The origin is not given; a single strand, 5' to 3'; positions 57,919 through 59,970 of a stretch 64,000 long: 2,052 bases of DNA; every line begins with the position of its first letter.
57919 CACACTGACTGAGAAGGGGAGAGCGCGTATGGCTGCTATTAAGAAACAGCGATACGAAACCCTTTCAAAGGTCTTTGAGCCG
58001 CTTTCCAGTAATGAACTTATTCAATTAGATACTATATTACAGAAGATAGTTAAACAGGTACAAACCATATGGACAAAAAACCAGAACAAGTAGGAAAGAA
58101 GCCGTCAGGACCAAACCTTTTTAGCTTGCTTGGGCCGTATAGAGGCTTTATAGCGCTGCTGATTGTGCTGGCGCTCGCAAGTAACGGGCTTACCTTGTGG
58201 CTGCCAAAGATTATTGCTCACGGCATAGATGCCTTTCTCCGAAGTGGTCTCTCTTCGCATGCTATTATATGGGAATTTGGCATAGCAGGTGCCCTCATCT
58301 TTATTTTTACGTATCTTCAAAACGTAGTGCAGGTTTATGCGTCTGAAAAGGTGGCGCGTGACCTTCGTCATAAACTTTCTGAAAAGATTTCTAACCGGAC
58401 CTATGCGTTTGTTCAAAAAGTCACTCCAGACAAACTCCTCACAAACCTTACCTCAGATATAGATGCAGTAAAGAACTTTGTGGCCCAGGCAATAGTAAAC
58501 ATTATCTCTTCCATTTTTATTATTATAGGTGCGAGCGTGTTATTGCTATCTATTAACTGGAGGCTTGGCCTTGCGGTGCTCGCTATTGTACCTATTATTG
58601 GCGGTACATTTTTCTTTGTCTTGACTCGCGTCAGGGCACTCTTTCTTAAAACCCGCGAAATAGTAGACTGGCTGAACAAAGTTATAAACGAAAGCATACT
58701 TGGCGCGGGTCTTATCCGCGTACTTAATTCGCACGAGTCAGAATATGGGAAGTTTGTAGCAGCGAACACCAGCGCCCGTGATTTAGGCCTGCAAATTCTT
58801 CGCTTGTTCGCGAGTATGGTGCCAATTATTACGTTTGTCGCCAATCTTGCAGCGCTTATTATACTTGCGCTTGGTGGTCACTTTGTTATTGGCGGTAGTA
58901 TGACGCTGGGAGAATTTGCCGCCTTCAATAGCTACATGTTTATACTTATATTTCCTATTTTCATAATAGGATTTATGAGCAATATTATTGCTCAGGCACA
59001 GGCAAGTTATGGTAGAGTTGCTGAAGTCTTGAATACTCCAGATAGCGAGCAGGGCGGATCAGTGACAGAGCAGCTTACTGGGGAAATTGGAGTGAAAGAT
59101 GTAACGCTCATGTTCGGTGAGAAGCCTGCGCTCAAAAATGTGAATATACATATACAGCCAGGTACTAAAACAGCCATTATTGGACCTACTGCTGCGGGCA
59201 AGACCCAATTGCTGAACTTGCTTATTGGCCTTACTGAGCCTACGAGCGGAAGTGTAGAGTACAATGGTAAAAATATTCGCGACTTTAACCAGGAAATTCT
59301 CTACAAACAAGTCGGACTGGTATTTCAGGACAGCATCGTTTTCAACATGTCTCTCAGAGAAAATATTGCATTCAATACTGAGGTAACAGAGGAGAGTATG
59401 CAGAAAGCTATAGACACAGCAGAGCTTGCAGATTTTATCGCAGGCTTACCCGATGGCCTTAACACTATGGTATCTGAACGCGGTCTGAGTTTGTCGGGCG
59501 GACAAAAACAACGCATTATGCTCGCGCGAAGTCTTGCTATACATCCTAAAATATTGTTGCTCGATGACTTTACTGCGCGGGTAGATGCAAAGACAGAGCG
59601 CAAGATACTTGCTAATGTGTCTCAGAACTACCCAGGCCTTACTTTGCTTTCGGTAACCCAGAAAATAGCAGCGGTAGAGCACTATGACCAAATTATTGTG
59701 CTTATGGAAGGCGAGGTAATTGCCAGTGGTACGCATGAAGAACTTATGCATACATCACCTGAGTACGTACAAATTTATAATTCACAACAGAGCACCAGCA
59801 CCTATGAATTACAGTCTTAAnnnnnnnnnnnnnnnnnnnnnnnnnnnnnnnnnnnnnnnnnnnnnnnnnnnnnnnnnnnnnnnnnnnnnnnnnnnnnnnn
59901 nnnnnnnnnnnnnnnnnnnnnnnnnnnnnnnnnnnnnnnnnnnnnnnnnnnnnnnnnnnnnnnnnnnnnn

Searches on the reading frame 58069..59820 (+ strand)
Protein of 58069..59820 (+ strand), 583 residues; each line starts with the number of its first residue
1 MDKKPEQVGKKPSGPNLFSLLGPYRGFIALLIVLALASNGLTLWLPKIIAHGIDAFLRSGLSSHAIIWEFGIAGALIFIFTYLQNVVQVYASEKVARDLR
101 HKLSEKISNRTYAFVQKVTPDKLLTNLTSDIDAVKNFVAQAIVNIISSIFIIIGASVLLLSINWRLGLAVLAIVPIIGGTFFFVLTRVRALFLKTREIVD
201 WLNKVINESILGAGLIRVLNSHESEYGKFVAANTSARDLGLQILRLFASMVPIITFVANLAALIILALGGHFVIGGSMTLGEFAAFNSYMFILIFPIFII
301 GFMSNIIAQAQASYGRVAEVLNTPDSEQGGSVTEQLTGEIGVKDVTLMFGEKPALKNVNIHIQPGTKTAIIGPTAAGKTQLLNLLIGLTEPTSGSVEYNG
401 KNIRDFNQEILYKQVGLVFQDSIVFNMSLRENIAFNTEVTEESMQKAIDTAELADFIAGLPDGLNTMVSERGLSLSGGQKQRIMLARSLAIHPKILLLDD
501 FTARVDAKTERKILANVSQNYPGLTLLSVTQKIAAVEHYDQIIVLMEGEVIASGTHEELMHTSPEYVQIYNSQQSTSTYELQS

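Call 72: search_protein_families(library=pfam, proteins=[window:58069-59820:+], max_evalue=0.00001)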
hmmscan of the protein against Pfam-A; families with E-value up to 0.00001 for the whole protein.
window:58069-59820:+ (583 aa): 2 families
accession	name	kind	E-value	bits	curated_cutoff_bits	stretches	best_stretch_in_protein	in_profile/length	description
PF00664.28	ABC_membrane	-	5.3e-36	125.2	28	1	29-296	2-273/274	ABC transporter transmembrane region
PF00005.33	ABC_tran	-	5.7e-30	105.2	25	1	355-503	1-137/137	ABC transporter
